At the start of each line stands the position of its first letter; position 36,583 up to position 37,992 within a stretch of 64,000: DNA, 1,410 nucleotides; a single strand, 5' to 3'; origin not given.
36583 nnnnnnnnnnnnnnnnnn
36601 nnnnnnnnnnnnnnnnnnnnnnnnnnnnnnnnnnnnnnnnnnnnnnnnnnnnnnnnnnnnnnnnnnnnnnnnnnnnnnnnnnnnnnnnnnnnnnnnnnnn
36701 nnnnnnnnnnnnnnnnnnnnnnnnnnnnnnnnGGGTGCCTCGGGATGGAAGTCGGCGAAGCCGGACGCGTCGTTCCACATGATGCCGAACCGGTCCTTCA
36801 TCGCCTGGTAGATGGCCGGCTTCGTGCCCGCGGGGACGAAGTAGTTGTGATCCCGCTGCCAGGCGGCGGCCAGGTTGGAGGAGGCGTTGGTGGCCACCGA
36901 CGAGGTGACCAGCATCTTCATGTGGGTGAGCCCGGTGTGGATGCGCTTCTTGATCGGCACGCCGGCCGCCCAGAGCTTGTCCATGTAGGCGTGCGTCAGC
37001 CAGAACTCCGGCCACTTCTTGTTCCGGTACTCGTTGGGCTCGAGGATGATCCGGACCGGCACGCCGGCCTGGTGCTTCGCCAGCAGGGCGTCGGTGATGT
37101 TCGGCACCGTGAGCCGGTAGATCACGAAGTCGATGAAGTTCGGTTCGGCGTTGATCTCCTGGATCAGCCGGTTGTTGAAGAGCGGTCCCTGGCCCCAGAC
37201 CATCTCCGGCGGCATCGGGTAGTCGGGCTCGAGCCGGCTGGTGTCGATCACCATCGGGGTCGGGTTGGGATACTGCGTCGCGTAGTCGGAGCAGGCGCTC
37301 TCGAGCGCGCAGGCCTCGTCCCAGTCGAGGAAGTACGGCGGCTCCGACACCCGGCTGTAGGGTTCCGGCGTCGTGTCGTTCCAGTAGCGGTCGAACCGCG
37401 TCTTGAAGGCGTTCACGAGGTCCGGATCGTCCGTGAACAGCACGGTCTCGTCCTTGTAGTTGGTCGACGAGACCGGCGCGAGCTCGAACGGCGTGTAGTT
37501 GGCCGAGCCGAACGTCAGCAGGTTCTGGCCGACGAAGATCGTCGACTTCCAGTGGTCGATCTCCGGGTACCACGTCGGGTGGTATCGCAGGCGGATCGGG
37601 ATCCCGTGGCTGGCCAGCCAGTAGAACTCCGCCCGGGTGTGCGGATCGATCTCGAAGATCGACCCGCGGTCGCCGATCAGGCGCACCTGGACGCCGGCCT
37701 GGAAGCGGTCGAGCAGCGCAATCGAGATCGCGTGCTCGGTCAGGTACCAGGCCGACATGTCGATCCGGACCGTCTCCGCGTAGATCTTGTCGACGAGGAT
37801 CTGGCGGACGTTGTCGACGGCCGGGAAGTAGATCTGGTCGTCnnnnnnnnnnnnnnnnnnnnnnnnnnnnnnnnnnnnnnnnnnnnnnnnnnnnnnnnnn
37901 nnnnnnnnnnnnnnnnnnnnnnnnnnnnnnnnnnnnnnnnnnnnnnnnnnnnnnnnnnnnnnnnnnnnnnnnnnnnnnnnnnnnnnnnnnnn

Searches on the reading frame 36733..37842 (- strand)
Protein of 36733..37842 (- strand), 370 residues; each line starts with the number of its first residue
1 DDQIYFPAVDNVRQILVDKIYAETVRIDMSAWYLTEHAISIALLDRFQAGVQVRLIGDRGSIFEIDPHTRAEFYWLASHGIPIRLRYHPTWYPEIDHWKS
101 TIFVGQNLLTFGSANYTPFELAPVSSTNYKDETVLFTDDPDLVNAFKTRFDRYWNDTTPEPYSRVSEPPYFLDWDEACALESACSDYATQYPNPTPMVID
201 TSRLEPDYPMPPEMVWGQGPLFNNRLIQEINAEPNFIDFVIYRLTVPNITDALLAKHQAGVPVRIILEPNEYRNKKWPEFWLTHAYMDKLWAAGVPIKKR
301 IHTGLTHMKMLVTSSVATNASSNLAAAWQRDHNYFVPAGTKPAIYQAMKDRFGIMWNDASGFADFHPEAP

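Call 13: find_homologous_proteins(query=window:36733-37842:-)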
Query seq(370 aa) (370 aa): 201 proteins with E <= 0.001 among 2208 candidates; the best 120 are listed.
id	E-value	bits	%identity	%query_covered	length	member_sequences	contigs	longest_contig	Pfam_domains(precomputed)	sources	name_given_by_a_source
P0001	1.0e-186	639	73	100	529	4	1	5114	PF13091.13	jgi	jgi:hypothetical protein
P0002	3.8e-184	630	73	100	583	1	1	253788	PF13091.13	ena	-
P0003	1.1e-182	625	75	96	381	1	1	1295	PF13091.13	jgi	-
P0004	2.7e-182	624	70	100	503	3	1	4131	PF13091.13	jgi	jgi:phosphatidylserine/phosphatidylglycerophosphate/cardiolipin synthase-like enzyme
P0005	1.4e-179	615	70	100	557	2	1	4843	PF13091.13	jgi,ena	jgi:hypothetical protein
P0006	4.2e-179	614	69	100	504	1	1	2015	PF13091.13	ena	-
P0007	3.5e-177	607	69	100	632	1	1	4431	PF13091.13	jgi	jgi:hypothetical protein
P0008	1.3e-171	589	70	95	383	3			PF13091.13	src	-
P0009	4.8e-170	584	68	100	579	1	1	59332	PF13091.13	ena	-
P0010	7.0e-166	570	66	98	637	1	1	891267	PF13091.13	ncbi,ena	-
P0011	1.3e-164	566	65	99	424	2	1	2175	PF13091.13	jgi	jgi:phosphatidylserine/phosphatidylglycerophosphate/cardiolipin synthase-like enzyme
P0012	3.9e-163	561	66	100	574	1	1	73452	PF13091.13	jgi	jgi:hypothetical protein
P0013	1.4e-162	559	64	100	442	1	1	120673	PF13091.13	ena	-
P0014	5.3e-160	551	64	100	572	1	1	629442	PF13091.13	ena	-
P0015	9.9e-159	546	64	100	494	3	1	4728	PF13091.13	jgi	jgi:hypothetical protein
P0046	3.5e-124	433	52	100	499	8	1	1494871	PF13091.13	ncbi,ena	-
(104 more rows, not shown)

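Call 14: find_encoding_contigs(protein=P0002, flank=10000, max_places=2)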
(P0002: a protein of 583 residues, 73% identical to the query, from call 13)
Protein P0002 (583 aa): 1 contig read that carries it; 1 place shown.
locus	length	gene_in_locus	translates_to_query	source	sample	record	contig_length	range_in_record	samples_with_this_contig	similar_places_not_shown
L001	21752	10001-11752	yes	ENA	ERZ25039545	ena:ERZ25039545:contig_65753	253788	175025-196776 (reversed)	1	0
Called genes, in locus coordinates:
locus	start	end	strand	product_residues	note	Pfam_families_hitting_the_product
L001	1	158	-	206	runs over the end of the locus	-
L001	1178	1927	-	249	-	PF01863:YgjP-like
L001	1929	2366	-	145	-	PF02566:OsmC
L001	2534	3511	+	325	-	-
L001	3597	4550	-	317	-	-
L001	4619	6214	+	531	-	PF05170:AsmA, PF05359:DUF748, PF13116:YhdP, PF05170:AsmA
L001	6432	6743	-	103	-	-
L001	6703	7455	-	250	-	PF06267:DUF1028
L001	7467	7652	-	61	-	-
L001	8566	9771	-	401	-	PF00930:DPPIV_N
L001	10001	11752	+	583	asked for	PF13091:PLDc_2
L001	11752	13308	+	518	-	PF07081:DUF1349 (faint)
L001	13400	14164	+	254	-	PF02274:ADI (weak)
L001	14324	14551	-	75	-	PF19029:DUF883_C (weak)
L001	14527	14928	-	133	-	PF07332:Phage_holin_3_6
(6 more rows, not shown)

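Call 15: find_encoding_contigs(protein=P0010, flank=10000, max_places=2)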
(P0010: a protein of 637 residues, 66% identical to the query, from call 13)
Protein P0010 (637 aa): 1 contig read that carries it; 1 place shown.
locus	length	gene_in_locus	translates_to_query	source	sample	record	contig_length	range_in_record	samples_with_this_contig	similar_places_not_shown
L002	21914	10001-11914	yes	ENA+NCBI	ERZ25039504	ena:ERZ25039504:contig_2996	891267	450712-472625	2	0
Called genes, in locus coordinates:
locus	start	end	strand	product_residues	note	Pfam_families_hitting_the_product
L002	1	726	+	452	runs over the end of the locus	PF13727:CoA_binding_3, PF02397:Bac_transf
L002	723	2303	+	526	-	PF01943:Polysacc_synt, PF13440:Polysacc_synt_3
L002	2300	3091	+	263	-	PF00483:NTP_transferase (weak), PF12804:NTP_transf_3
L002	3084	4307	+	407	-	PF13191:AAA_16, PF13401:AAA_22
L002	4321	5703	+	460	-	PF03446:NAD_binding_2, PF03721:UDPG_MGDP_dh_N, PF00984:UDPG_MGDP_dh, PF03720:UDPG_MGDP_dh_C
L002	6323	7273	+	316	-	-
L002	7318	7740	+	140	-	-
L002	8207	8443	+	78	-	-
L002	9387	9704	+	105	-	PF04464:Glyphos_transf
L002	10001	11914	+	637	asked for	PF13091:PLDc_2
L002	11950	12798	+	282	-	PF07081:DUF1349 (weak)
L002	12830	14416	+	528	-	PF07081:DUF1349 (faint)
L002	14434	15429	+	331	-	PF00535:Glycos_transf_2, PF13641:Glyco_tranf_2_3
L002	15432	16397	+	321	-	PF00535:Glycos_transf_2, PF13641:Glyco_tranf_2_3, PF13506:Glyco_transf_21, PF13632:Glyco_trans_2_3 (weak)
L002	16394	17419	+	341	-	PF00535:Glycos_transf_2, PF10111:Glyco_tranf_2_2 (faint), PF13641:Glyco_tranf_2_3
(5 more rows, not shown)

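Call 16: find_encoding_contigs(protein=P0046, flank=10000, max_places=2)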
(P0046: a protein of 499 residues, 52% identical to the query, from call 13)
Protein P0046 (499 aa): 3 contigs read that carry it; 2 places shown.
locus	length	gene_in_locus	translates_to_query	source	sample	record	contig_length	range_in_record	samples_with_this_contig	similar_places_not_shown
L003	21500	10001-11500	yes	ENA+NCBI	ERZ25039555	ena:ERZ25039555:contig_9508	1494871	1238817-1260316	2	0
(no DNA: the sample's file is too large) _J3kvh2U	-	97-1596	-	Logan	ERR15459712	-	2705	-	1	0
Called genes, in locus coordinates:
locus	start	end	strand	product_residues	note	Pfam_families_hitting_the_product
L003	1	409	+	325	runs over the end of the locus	PF02881:SRP54_N (weak), PF13191:AAA_16 (weak), PF13604:AAA_30 (weak), PF00448:SRP54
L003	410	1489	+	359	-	PF00383:dCMP_cyt_deam_1, PF14437:MafB19-deam (weak), PF01872:RibD_C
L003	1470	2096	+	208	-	PF00677:Lum_binding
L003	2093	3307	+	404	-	PF00926:DHBP_synthase, PF00925:GTP_cyclohydro2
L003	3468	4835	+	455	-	PF02881:SRP54_N, PF00448:SRP54, PF13401:AAA_22 (weak), PF01656:CbiA (weak), PF02978:SRP_SPB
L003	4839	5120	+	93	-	PF00886:Ribosomal_S16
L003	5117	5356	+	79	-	PF13083:KH_KhpA-B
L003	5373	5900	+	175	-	PF01782:RimM, PF05239:PRC, PF24986:PRC_RimM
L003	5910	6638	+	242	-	PF01746:tRNA_m1G_MT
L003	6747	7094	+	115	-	PF01245:Ribosomal_L19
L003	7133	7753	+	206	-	PF01351:RNase_HII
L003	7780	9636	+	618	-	PF00515:TPR_1 (faint), PF07719:TPR_2 (faint), PF12895:ANAPC3 (faint), PF13174:TPR_6 (faint), PF13176:TPR_7 (faint), PF13432:TPR_16 (weak), PF14559:TPR_19 (weak), PF13432:TPR_16 (weak), +10 more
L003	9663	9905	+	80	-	-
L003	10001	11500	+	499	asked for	PF13091:PLDc_2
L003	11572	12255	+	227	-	PF02581:TMP-TENI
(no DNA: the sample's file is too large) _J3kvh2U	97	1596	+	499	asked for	PF13091:PLDc_2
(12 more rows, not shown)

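Call 18: find_related_loci(query=A1, collection=genome_contigs, flank=10000)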
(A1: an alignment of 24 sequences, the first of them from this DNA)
Query A1 (370 aa) in genome_contigs; peptide patterns used: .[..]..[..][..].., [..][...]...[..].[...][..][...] (x = any residue, [..] = any of these).
110 stretches matched a pattern; 48 encode a relative of the query (tblastn E <= 1e-3); 45 distinct loci.
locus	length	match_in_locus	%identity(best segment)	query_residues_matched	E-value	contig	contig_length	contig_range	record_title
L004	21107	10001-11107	73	2-370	0e+0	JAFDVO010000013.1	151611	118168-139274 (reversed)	MAG: Acidobacteria bacterium isolate SZAS-18 ACID-KAN-4__13__length-151611, whole genome shotgun sequence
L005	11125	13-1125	73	1-370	0e+0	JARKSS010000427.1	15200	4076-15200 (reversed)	MAG: Vicinamibacterales bacterium isolate Seed_maxbin.097_sub k141_173189, whole genome shotgun sequence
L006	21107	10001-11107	73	2-370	0e+0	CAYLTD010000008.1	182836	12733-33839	MAG TPA_asm: uncultured Bifidobacterium sp. isolate binchicken_co276_76 genome assembly, contig: NODE_76_length_182836_c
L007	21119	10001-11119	72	2-370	0e+0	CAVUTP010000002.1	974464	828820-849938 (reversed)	MAG: uncultured Acidobacteriota bacterium isolate MFD03899.bin.2.164 genome assembly, contig: contig_13677, whole genome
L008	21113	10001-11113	72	2-370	0e+0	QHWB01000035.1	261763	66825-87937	MAG: Acidobacteria bacterium isolate gp6 AA54 14_1009_05_20cm_scaffold_6_curated, whole genome shotgun sequence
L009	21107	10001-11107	70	2-370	0e+0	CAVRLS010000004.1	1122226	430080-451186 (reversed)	MAG: uncultured Acidobacteriota bacterium isolate MFD01275.bin.2.196 genome assembly, contig: contig_2698, whole genome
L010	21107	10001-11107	70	2-370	0e+0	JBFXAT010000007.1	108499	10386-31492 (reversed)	MAG: Vicinamibacterales bacterium isolate CA_2019_TPBS_29 NODE_1603_length_108499_cov_5.156110_TPBS, whole genome shotgu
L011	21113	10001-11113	70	2-370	0e+0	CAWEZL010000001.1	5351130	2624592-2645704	MAG: uncultured Acidobacteriota bacterium isolate MFD00905.bin.1.54 genome assembly, contig: contig_1868, whole genome s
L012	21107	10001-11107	69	2-370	2e-180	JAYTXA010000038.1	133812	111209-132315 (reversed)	MAG: Acidobacteriota bacterium isolate GFS_5862 GFS_5862_37, whole genome shotgun sequence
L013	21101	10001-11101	69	2-368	5e-180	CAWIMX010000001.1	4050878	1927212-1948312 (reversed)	MAG: uncultured Acidobacteriota bacterium isolate MFD04944.bin.1.227 genome assembly, contig: contig_15156, whole genome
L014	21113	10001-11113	69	1-370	2e-178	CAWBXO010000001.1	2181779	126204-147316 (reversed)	MAG: uncultured Acidobacteriota bacterium isolate MFD05442.bin.1.381 genome assembly, contig: contig_12075, whole genome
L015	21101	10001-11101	65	2-368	5e-173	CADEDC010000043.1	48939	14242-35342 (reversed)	MAG: uncultured Acidobacteria bacterium isolate Acidobacteria sp. RBC058 genome assembly, contig: MAG058_43, whole genom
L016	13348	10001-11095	67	1-363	1e-172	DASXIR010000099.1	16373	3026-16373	MAG TPA_asm: Vicinamibacterales bacterium isolate SMAG_U5226 k141_4314350, whole genome shotgun sequence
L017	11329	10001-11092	66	2-363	6e-172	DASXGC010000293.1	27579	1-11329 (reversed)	MAG TPA_asm: Vicinamibacterales bacterium isolate SMAG_U5154 k141_410588, whole genome shotgun sequence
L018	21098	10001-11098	66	2-365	6e-167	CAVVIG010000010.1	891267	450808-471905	MAG: uncultured Acidobacteriota bacterium isolate MFD02840.bin.2.112 genome assembly, contig: contig_2996, whole genome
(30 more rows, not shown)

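Call 39: predict_structure(alignment_id=A1)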
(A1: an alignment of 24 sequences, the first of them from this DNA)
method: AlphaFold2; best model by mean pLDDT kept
length: 370 residues; sequences in the alignment: 24
mean_pLDDT: 93.6   pTM: 0.91
mean pLDDT of the five models: 93.6, 93.3, 93.2, 92.7, 91.9
residues with pLDDT >= 90: 305; 70-90: 56; 50-70: 9; < 50: 0
segments of 3 or more residues with pLDDT < 50: none
pLDDT, mean of each block of 10 residues (from residue 1): 94 98 98 97 99 96 93 98 90 79 98 95 95 97 96 82 71 93 92 96 94 92 96 98 95 98 97 85 94 98 94 97 83 96 98 98 92
secondary structure, 60 per line:
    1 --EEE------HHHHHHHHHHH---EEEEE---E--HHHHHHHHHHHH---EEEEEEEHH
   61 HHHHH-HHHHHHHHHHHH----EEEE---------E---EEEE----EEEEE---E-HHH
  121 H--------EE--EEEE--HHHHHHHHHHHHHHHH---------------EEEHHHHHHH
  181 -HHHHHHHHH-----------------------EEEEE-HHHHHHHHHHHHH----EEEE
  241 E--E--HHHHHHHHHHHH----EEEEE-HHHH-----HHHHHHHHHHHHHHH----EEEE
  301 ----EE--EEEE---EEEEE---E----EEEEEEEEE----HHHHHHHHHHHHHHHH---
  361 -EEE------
elements in order: E3-5 H12-22 E26-30 H37-48 E52-58 H59-65 H67-78 E83-86 E100-103 E108-112 H118-121 E134-137 H140-155 E171-173 H174-180 H182-190 E214-218 H220-232 E237-241 H247-258 E263-267 H269-272 H278-292 E297-300 E309-312 E316-320 E329-337 H342-357 E362-364

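Call 43: fold_search(model_id=the predicted structure, library=pdb)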
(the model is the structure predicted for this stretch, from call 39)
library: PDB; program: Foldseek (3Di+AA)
matches with E <= 10: 1166; with E <= 0.001: 121
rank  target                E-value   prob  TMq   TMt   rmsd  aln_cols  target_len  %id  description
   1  7e0m_A                3.3e-19  1.00  0.68  0.65   6.4       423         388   15  Crystal structure of phospholipase D (released 2021-12-22)
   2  7e0m_B                8.2e-19  1.00  0.68  0.66   7.5       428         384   15  Crystal structure of phospholipase D (released 2021-12-22)
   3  9vbg_A                1.3e-15  1.00  0.67  0.60   7.3       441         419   14  Cryo-EM structure of human PLD3 apo form (released 2025-12-24)
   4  7svp_B                1.4e-15  1.00  0.56  0.38   8.1       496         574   12  Structure of compound 34 bound to human Phospholipase D2 catalytic domain (released 2023-01-25)
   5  1f0i                  2.1e-15  1.00  0.56  0.43  11.6       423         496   15  THE FIRST CRYSTAL STRUCTURE OF A PHOSPHOLIPASE D (released 2001-05-16)
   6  9fhs                  2.9e-15  1.00  0.66  0.66   7.5       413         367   11  Structure of the F13 protein of Vaccinia virus (F432 crystal form) (released 2025-03-12)
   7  6ohq_A                3.0e-15  1.00  0.57  0.38   8.4       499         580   10  Structure of compound 4 bound human Phospholipase D2 catalytic domain (released 2020-02-19)
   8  1v0t                  3.2e-15  1.00  0.56  0.44  11.6       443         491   16  Phospholipase D from Streptomyces sp. strain PMF soaked with the product glycerophosphate (released 2004-06-03)
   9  1v0w                  3.6e-15  1.00  0.56  0.43  11.6       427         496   14  Phospholipase D from Streptomyces sp. strain PMF soaked with the substrate dibutyrylphosphatidylcholine. (released 2004-06-03)
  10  6oho_A                3.9e-15  1.00  0.55  0.37   8.7       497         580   12  Structure of human Phospholipase D2 catalytic domain (released 2020-02-19)
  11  1v0u                  4.6e-15  1.00  0.55  0.43  11.7       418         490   16  Phospholipase D from Streptomyces sp. strain PMF soaked with the product glycerophosphate. (released 2004-06-03)
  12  6ohm_B                4.9e-15  1.00  0.55  0.37   8.4       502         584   11  Structure of tungstate bound human Phospholipase D2 catalytic domain (released 2020-02-19)
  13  1v0s                  5.6e-15  1.00  0.56  0.43  11.2       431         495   14  Uninhibited form of Phospholipase D from Streptomyces sp. strain PMF (released 2004-06-03)
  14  6ohm_A                5.6e-15  1.00  0.54  0.37   8.3       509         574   12  Structure of tungstate bound human Phospholipase D2 catalytic domain (released 2020-02-19)
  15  6ohp_B                6.3e-15  1.00  0.56  0.37   8.9       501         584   12  Structure of compound 1 (halopemide) bound human Phospholipase D2 catalytic domain (released 2020-02-19)
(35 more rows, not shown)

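Call 86: search_protein_representatives(alignment_id=A1)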
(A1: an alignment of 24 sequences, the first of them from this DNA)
Query: 24 sequences, 517 profile positions. Proteins with E-value up to 0.001 (for the whole library): 15679; up to 1e-10: 4093; up to 1e-30: 540. The best 150 are listed.
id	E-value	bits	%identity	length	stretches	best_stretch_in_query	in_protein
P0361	2.1e-256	868.2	-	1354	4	13-511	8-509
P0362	1.0e-255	865.9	-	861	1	10-506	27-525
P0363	1.2e-253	859.1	-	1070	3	14-510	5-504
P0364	3.0e-250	847.9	-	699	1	6-508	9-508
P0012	3.6e-245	831.1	-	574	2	10-510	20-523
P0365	1.6e-244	829.0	-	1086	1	8-506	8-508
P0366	2.3e-241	818.5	-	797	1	15-507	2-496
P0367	1.1e-239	813.0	-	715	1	12-509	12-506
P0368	3.4e-235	798.2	-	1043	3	12-505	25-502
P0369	2.4e-232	788.8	-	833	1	15-503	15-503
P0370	5.5e-225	764.5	-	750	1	18-507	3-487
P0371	1.1e-219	747.0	-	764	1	11-507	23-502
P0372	2.0e-218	742.8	-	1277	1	22-507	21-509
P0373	3.4e-218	742.1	-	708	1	10-509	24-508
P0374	8.9e-214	727.5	-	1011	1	17-507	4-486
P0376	1.6e-202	690.4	-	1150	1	21-504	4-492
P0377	3.2e-194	663.0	-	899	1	10-506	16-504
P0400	1.4e-89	317.7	-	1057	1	9-510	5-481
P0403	1.7e-88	314.2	-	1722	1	13-508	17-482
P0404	1.1e-87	311.4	-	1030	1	12-507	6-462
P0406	5.5e-87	309.2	-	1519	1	27-509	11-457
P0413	3.5e-85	303.2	-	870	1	10-506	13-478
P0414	5.0e-85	302.7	-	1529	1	8-507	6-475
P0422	1.3e-83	298.0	-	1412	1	11-509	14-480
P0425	1.0e-82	295.1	-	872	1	14-506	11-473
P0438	8.5e-80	285.5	-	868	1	13-510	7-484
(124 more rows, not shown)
